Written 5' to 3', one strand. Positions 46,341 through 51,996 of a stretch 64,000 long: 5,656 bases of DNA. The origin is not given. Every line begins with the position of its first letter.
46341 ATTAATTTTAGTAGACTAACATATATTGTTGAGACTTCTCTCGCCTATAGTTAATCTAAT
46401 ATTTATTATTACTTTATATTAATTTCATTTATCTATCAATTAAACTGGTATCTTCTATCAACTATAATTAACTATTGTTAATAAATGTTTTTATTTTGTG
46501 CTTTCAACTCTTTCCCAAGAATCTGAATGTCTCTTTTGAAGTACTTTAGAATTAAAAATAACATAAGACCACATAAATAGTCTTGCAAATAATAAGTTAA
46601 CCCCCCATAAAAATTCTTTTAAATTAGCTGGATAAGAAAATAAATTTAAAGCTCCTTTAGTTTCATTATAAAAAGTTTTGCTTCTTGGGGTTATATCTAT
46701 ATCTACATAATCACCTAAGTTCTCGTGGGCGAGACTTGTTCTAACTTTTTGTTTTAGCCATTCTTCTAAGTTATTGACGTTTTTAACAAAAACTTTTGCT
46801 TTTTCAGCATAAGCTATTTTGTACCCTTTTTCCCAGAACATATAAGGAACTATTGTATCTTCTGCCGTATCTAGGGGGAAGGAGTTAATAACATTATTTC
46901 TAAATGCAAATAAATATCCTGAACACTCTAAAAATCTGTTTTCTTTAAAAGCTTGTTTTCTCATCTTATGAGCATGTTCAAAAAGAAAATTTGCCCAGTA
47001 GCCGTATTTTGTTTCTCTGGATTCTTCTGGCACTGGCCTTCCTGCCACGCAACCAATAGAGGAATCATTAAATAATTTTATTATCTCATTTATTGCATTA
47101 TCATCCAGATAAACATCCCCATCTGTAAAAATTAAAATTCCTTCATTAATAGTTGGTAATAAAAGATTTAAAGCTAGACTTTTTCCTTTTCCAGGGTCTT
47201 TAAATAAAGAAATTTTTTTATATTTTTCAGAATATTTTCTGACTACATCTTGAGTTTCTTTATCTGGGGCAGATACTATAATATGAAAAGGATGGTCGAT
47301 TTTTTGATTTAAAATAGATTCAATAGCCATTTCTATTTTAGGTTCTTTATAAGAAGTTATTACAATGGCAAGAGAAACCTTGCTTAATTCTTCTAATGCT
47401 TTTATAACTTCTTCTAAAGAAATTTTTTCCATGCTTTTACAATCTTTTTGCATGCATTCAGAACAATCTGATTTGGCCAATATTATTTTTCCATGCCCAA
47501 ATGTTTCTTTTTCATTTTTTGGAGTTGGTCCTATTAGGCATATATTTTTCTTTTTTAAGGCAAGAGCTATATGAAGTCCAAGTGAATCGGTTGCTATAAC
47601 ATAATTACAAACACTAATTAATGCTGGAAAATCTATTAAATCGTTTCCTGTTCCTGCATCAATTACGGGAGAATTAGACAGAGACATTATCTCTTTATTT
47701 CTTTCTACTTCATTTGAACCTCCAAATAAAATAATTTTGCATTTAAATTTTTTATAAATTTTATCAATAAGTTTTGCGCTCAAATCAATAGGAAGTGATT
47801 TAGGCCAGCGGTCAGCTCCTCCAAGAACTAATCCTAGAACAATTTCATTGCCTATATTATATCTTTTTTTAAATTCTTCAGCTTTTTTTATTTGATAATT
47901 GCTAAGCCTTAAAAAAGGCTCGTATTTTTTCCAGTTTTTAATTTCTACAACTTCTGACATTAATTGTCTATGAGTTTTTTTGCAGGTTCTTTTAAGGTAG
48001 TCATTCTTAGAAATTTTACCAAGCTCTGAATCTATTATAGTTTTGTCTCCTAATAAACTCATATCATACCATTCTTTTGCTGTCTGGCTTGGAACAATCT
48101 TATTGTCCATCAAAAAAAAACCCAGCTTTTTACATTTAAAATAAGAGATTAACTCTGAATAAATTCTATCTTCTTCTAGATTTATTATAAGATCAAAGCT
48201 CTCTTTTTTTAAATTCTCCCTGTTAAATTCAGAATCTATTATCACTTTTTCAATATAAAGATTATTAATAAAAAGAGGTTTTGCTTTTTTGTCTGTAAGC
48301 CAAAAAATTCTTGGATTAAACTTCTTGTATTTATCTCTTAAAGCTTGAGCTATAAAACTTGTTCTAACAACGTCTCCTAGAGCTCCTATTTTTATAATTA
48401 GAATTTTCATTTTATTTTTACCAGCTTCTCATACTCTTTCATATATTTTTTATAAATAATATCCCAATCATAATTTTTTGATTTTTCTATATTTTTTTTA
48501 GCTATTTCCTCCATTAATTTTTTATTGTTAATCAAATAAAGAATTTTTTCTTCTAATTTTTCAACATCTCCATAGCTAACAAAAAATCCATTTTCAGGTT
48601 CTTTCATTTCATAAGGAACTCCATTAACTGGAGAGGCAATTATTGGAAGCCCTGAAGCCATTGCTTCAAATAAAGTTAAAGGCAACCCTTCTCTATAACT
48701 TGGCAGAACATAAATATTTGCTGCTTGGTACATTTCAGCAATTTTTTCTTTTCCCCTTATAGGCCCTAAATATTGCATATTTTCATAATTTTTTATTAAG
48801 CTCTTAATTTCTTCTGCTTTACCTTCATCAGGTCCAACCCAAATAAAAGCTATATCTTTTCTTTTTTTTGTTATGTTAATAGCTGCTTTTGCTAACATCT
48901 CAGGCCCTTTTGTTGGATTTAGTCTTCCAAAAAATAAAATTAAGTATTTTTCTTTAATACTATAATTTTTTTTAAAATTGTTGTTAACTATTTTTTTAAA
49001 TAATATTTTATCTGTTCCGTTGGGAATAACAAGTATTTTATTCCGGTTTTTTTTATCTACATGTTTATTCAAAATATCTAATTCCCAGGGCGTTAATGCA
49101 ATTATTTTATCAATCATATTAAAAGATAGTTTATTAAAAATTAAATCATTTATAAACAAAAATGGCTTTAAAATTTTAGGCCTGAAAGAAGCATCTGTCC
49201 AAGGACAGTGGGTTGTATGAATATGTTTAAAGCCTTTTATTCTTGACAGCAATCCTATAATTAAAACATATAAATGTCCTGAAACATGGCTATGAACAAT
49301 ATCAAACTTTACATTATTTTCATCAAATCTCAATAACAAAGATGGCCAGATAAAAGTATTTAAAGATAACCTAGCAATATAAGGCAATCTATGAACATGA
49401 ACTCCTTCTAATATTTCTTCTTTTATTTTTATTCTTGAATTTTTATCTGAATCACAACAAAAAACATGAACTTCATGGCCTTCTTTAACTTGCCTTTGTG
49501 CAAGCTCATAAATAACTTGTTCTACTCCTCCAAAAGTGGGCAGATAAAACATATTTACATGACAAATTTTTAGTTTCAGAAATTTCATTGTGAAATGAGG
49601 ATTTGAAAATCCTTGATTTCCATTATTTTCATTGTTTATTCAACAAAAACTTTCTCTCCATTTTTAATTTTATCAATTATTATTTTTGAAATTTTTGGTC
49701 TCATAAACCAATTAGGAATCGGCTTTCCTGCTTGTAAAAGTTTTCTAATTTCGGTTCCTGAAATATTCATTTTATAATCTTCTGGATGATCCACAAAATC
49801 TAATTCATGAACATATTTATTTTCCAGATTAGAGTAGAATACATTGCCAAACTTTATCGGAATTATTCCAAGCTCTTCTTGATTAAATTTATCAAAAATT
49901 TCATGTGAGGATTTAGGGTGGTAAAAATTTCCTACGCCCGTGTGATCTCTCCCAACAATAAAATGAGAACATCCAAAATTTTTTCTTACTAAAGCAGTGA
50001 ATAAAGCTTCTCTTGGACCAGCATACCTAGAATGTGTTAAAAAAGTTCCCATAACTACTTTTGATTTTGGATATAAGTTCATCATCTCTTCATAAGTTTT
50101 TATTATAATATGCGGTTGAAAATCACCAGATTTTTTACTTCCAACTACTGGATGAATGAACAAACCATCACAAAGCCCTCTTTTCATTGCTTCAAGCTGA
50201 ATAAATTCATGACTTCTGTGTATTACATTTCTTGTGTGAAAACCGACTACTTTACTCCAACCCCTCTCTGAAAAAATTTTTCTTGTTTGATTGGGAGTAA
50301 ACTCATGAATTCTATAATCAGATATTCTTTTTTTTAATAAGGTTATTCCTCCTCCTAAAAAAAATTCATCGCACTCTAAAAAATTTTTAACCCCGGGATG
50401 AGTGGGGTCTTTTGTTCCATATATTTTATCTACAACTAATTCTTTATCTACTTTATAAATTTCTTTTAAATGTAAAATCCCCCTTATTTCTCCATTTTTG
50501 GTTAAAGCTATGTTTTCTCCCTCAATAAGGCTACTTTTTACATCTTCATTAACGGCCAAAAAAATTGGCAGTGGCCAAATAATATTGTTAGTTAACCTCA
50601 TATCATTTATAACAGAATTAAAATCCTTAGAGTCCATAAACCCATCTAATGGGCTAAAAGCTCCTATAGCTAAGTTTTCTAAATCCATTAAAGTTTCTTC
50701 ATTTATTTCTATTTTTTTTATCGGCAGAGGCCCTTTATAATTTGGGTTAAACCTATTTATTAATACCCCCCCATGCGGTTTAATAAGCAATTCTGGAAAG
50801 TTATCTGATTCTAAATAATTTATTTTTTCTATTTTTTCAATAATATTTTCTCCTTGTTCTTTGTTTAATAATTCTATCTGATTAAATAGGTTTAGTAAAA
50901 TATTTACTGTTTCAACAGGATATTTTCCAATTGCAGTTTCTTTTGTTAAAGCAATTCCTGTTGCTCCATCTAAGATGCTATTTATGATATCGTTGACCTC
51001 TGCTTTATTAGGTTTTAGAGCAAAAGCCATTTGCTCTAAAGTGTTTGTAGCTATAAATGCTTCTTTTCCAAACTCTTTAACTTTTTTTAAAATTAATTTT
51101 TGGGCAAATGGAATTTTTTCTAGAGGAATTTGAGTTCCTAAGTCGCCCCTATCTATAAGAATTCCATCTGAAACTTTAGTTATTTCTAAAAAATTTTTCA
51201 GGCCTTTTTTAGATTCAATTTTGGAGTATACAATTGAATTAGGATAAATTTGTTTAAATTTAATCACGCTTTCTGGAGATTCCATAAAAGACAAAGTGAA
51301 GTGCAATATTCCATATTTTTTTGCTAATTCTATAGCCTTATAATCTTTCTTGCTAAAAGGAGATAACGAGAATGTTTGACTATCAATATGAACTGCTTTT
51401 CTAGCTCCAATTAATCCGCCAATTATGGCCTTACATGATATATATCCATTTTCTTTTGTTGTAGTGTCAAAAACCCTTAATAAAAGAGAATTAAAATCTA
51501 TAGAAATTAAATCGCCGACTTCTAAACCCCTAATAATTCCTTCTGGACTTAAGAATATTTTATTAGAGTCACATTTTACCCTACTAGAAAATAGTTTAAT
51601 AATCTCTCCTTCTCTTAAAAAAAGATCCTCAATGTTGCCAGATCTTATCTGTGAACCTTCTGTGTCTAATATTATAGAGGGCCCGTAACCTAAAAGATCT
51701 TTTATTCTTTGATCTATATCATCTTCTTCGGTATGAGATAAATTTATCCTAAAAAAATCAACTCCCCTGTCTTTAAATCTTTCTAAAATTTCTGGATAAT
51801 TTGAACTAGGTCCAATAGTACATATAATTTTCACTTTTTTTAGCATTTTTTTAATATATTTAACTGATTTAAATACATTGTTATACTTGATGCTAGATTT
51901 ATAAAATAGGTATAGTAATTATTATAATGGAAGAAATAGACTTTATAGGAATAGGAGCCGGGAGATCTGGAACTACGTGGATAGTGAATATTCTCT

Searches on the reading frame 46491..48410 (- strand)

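Call 71: search_protein_families(library=pfam, max_evalue=0.001, proteins=[window:46491-48410:-])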
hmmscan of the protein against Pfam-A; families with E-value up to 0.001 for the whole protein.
window:46491-48410:- (639 aa): 3 families
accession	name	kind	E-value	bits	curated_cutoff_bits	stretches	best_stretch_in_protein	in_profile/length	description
PF13641.12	Glyco_tranf_2_3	-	5.1e-19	69.6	27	1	347-558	3-227/230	Glycosyltransferase like family 2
PF00535.33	Glycos_transf_2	-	5.3e-12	46.4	23.3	1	349-505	2-161/168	Glycosyl transferase family 2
PF01075.23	Glyco_transf_9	-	6e-11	42.6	22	1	170-326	90-243/247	Glycosyltransferase family 9 (heptosyltransferase)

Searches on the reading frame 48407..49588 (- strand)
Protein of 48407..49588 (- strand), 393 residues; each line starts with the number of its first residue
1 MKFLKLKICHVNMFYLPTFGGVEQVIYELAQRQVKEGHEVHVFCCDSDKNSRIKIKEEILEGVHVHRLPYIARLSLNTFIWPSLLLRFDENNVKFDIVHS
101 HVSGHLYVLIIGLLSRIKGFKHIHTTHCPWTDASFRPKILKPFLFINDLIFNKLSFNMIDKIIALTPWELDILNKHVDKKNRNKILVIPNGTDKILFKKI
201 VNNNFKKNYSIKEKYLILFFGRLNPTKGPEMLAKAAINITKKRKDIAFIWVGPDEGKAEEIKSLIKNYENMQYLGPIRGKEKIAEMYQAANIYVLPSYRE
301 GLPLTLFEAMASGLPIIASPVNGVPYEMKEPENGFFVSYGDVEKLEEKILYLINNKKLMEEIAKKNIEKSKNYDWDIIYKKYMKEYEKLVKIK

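Call 71: search_protein_families(library=pfam, max_evalue=0.001, proteins=[window:48407-49588:-])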
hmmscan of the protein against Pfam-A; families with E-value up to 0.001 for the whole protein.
window:48407-49588:- (393 aa): 6 families
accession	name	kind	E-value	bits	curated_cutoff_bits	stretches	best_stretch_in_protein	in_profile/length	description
PF00534.26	Glycos_transf_1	-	6.1e-35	120.7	26.4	1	204-366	5-169/172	Glycosyl transferases group 1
PF13692.12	Glyco_trans_1_4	-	1e-30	107.3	27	1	216-355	3-142/142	Glycosyl transferases group 1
PF13439.12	Glyco_transf_4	-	1.2e-25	90.9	28.5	1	19-193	1-167/170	Glycosyltransferase Family 4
PF13579.12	Glyco_trans_4_4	-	1.3e-15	58.6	29.7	1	20-191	1-158/158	Glycosyl transferase 4-like domain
PF20706.3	GT4-conflict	-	2e-10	40.7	26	1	211-324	194-316/385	Family 4 Glycosyltransferase in conflict systems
PF13524.12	Glyco_trans_1_2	-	6.7e-07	29.8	25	1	244-370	13-129/144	Glycosyl transferase-like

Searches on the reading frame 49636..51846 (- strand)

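Call 71: search_protein_families(library=pfam, max_evalue=0.001, proteins=[window:49636-51846:-])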
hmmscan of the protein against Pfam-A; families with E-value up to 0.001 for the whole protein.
window:49636-51846:- (736 aa): 3 families
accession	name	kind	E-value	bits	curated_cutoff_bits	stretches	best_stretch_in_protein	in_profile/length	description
PF01747.23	ATP-sulfurylase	-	5.8e-75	251.8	24.3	1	516-725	5-211/212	ATP-sulfurylase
PF00224.27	PK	-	1.2e-60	205.8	30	1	3-314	2-328/328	Pyruvate kinase, barrel domain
PF14306.12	PUA_2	-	7.4e-45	152.9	27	1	355-505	1-158/159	PUA-like domain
